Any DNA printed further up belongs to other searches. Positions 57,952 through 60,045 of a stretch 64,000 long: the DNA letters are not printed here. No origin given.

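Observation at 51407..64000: ACP-centred biosynthetic cluster without a ketosynthase: PaaK-like ligase, ACP, BtrH-like transferase, sulfotransferase, O-methyltransferase, B12-radical SAM, TonB receptor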

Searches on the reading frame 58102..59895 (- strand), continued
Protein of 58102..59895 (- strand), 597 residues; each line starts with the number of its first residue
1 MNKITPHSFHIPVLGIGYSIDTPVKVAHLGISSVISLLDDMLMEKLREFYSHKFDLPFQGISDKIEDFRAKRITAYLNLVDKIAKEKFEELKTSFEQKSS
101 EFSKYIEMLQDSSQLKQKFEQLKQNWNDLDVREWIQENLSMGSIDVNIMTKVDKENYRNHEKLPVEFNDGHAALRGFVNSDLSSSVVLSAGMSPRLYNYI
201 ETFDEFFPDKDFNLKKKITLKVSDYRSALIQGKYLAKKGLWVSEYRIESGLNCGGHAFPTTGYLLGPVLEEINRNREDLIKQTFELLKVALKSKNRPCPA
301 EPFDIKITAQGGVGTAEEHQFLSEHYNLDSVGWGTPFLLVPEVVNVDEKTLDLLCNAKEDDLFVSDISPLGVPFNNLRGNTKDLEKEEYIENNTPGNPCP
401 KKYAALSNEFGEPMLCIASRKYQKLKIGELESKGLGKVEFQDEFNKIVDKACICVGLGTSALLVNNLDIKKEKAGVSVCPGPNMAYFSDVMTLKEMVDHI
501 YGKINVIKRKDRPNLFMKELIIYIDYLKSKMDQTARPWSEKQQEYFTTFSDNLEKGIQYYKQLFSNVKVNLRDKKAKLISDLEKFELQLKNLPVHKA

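Call 68: search_protein_families(library=ncbifam, proteins=[L168:5113-6654:-, L168:4377-5105:-, L168:3113-4336:-, L168:1903-2799:-, L168:541-1899:-, L168:110-562:-, L168:7010-7510:+, L168:7507-8520:+, L168:11294-11671:+, L168:13332-13943:-], max_evalue=1e-8)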
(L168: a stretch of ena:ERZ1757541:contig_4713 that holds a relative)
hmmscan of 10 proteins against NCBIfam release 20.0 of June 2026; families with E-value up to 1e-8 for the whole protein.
L168:5113-6654:- (513 aa): 8 families
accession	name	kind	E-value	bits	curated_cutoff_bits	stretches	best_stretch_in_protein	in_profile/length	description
NF053541.1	FlxA_rubin_TAL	equivalog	6.7e-255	846.2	700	1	11-505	3-497/498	flexirubin biosynthesis tyrosine ammonia-lyase FlxA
NF006871.0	PRK09367.1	subfamily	6.1e-132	440.8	524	1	2-508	4-496/505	histidine ammonia-lyase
TIGR01225.1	hutH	equivalog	6.5e-131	437.3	539.15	1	2-506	1-491/506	histidine ammonia-lyase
TIGR04475.1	Phe_D_beta_mut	equivalog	1.8e-117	393.1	800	1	3-504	4-509/510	phenylalanine aminomutase (D-beta-phenylalanine forming)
TIGR03832.1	Tyr_2_3_mutase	equivalog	6.9e-110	368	501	1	8-500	5-503/507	tyrosine 2,3-aminomutase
NF041222.1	BagA_FevW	exception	1.4e-69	235.2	1000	1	42-490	43-500/529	bagremycin/ferroverdin biosynthesis tyrosine ammonia-lyase BagA/FevW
TIGR01226.1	phe_am_lyase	equivalog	2.1e-69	234.5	519.15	1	13-476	44-514/680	phenylalanine ammonia-lyase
TIGR04473.1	taxol_Phe_23mut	exception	4.7e-49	167.2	1250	1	49-467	78-501/687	phenylalanine aminomutase (L-beta-phenylalanine forming)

L168:4377-5105:- (242 aa): 222 families (the best 25 are shown)
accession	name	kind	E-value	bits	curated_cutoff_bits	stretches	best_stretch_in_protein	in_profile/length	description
NF053542.1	FlxB_rubin_SDR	equivalog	2.4e-122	407.2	340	1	2-240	1-239/239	flexirubin biosynthesis SDR family reductase FlxB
TIGR01830.1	3oxo_ACP_reduc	equivalog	1.7e-89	299.6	297.75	1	4-241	1-239/239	3-oxoacyl-[acyl-carrier-protein] reductase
NF004200.0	PRK05653.1-5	equivalog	1.8e-87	292.9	273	1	2-240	3-241/242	3-oxoacyl-ACP reductase FabG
NF004197.0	PRK05653.1-1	equivalog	9.8e-86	287.4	332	1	2-241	8-247/249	3-oxoacyl-ACP reductase FabG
NF004199.0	PRK05653.1-4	equivalog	3.3e-81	272.5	301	1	2-241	6-246/247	3-oxoacyl-ACP reductase FabG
NF009466.0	PRK12826.1-2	subfamily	1.3e-78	263.9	222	1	3-241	5-245/248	3-oxoacyl-ACP reductase FabG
NF009464.0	PRK12824.1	subfamily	1.6e-78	263.7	269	1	2-241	3-243/245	3-oxoacyl-ACP reductase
TIGR01829.1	AcAcCoA_reduct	subfamily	1.8e-78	263.6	302.1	1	2-241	1-241/242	acetoacetyl-CoA reductase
TIGR01831.1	fabG_rel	equivalog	9.8e-73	244.4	338.85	1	5-240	2-238/239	3-ketoacyl-ACP reductase FabG2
NF004198.0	PRK05653.1-3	equivalog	3e-70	236.5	296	1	2-241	8-247/248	3-oxoacyl-ACP reductase FabG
NF047420.2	EF_P_mod_YmfI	equivalog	4.8e-65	219.6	238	1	3-241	1-236/236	elongation factor P 5-aminopentanone reductase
NF009547.0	PRK12936.1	subfamily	1.1e-63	215.1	436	1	4-240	9-242/245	3-ketoacyl-(acyl-carrier-protein) reductase NodG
NF040605.2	mycolic_FabG1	exception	3e-63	213.8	420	1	4-240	4-229/233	3-oxoacyl-ACP reductase FabG1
NF005559.1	PRK07231.1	subfamily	7.9e-59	199.1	215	1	2-240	5-247/249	glucose 1-dehydrogenase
NF004778.0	PRK06124.1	equivalog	1.2e-58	198.6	303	1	2-240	12-252/256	SDR family oxidoreductase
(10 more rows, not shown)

L168:3113-4336:- (407 aa): 19 families
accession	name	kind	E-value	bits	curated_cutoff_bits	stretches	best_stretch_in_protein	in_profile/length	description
NF005935.0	PRK07967.1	equivalog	9.3e-117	390.3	630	1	1-406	1-404/406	beta-ketoacyl-ACP synthase I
TIGR03150.1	fabF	equivalog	3.6e-102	342.1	493.75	1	2-404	1-407/407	beta-ketoacyl-ACP synthase II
NF005589.0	PRK07314.1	subfamily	4e-101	338.8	387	1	1-406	3-412/413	beta-ketoacyl-ACP synthase II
NF006587.0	PRK09116.1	equivalog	4.2e-93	312.3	470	1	1-406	1-407/408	beta-ketoacyl-ACP synthase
NF004970.0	PRK06333.1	subfamily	3e-86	289.9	525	1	1-405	3-421/424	beta-ketoacyl-ACP synthase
NF006274.0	PRK08439.1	equivalog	8.9e-78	261.9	621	1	1-406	1-406/406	beta-ketoacyl-ACP synthase II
NF006434.0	PRK08722.1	equivalog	2.1e-74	250.9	759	1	2-406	4-414/414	beta-ketoacyl-ACP synthase II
NF005490.0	PRK07103.1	equivalog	6.3e-71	239.6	445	1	1-406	3-413/414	polyketide beta-ketoacyl:acyl carrier protein synthase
NF005076.0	PRK06501.1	equivalog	8.2e-70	235.8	629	1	4-404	13-421/425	beta-ketoacyl-ACP synthase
NF006618.0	PRK09185.1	subfamily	1.1e-58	199.2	407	1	1-405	2-392/394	beta-ketoacyl-ACP synthase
NF005916.1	PRK07910.1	equivalog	3.2e-58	197.6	560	1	3-403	13-415/418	KasA/KasB family beta-ketoacyl-ACP synthase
NF004618.0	PRK05952.1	equivalog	3.7e-53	180.8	455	1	3-405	3-382/384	beta-ketoacyl-ACP synthase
NF058662.1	cispenta_AmcF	equivalog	9.3e-49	166.4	325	1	4-404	2-368/369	cispentacin biosynthesis acyltransferase subunit AmcF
NF040607.1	mycolic_Pks13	equivalog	7e-35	119.9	2100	1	80-406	196-526/1680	polyketide synthase Pks13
NF045894.1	PKS_plus_SDR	equivalog_domain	3.1e-30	104.6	1740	1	81-404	99-425/1515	type I polyketide synthase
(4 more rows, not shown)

L168:1903-2799:- (298 aa): 2 families
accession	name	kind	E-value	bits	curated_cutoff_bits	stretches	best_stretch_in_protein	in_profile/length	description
NF006270.0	PRK08419.1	equivalog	3.9e-15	55.9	248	1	16-295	11-288/298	lipid A biosynthesis lauroyl acyltransferase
NF005919.0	PRK07920.1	equivalog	4.5e-13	48.9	209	1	93-296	98-294/311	phosphatidylinositol mannoside acyltransferase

L168:541-1899:- (452 aa): 17 families
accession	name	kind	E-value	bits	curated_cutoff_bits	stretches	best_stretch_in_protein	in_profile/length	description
TIGR04072.2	rSAM_ladder_B12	equivalog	3.1e-128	428.2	360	1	5-451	1-442/443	lipid biosynthesis B12-binding/radical SAM protein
TIGR04385.1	B12_rSAM_cofa1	equivalog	1.4e-57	195.8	450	1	15-405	13-415/438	B12 lower ligand biosynthesis radical SAM protein BzaD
TIGR04428.1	B12_rSAM_trp_MT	equivalog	1e-35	123.2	500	2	18-159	12-154/558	tryptophan 2-C-methyltransferase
NF045585.1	rSAM_slr0320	equivalog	1.5e-34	119.4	775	1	94-403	132-456/511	photosystem II high light acclimation radical SAM protein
TIGR04479.1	bcpD_PhpK_rSAM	subfamily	1.7e-33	115.7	600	1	20-358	70-406/504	PhpK family radical SAM P-methyltransferase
TIGR03471.1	HpnJ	equivalog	9.9e-27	93.9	577.6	1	189-413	194-417/472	hopanoid biosynthesis associated radical SAM protein HpnJ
TIGR02026.1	BchE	equivalog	1.5e-25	90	481.35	1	22-357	22-361/497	magnesium-protoporphyrin IX monomethyl ester anaerobic oxidative cyclase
TIGR04014.1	B12_SAM_MJ_0865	equivalog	1.3e-24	86.8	360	1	88-387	57-361/434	methyl-coenzyme M reductase glutamine C-methyltransferase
NF033070.1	rSAM_AprD4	equivalog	5.4e-24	84.9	500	1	190-395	194-401/456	AprD4 family radical SAM diol-dehydratase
TIGR04013.1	B12_SAM_MJ_1487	hypoth_equivalog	5.6e-21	74.8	251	1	88-242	59-201/382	TIGR04013 family B12-binding domain/radical SAM domain-containing protein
TIGR04367.1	HpnR_B12_rSAM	equivalog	7.5e-18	64.3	650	1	22-342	22-334/490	hopanoid C-3 methylase HpnR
NF038361.1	rSAM_Sden_1168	equivalog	7.6e-16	57.7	575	1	20-392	83-481/560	Sden_1168 family B12-binding radical SAM P-methyltransferase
TIGR04295.1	B12_rSAM_oligo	hypoth_equivalog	1.6e-14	53.5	400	1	85-317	87-317/422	TIGR04295 family B12-binding domain-containing radical SAM protein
NF033712.0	B12_rSAM_KedN5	subfamily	1.3e-12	46.8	700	1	89-391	79-398/624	KedN5 family methylcobalamin-dependent radical SAM C-methyltransferase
TIGR03975.1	rSAM_ocin_1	subfamily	1.7e-11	43.4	281.85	1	94-349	150-418/606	RiPP maturation radical SAM C-methyltransferase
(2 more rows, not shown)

L168:110-562:- (150 aa): 0 families

L168:7010-7510:+ (166 aa): 2 families
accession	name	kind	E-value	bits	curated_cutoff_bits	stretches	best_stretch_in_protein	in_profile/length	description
NF053545.1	flexirubin_DarG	equivalog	2.8e-14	53.4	170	1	14-122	19-128/129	flexirubin biosynthesis protein DarG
NF053536.1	DarG_fam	subfamily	4e-14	52.9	70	1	11-124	15-129/131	DarG family dialkylresorcinol biosynthesis protein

L168:7507-8520:+ (337 aa): 1 family
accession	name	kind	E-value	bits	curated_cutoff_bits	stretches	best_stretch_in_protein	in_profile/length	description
NF053550.1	DarH_acyl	equivalog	1.2e-98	330.2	300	1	6-331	2-325/325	BtrH-related acyltransferase DarH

L168:11294-11671:+ (125 aa): 0 families

L168:13332-13943:- (203 aa): 0 families
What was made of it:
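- The sister type of cluster does encode FlxA and FlxB (call 68).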

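Call 71: search_solved_structures(query=L086:17089-18360:+, max_evalue=1)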
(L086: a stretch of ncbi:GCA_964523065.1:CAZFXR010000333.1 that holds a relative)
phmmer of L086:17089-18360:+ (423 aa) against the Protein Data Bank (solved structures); distinct sequences matched with E-value up to 1: 2.
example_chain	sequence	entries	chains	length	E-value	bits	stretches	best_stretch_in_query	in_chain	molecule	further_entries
6fd2_B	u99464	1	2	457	9.3e-06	27.9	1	282-365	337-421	Putative apramycin biosynthetic oxidoreductase 4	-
9ccb_A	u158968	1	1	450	0.00053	22.1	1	54-206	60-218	Radical SAM core domain-containing protein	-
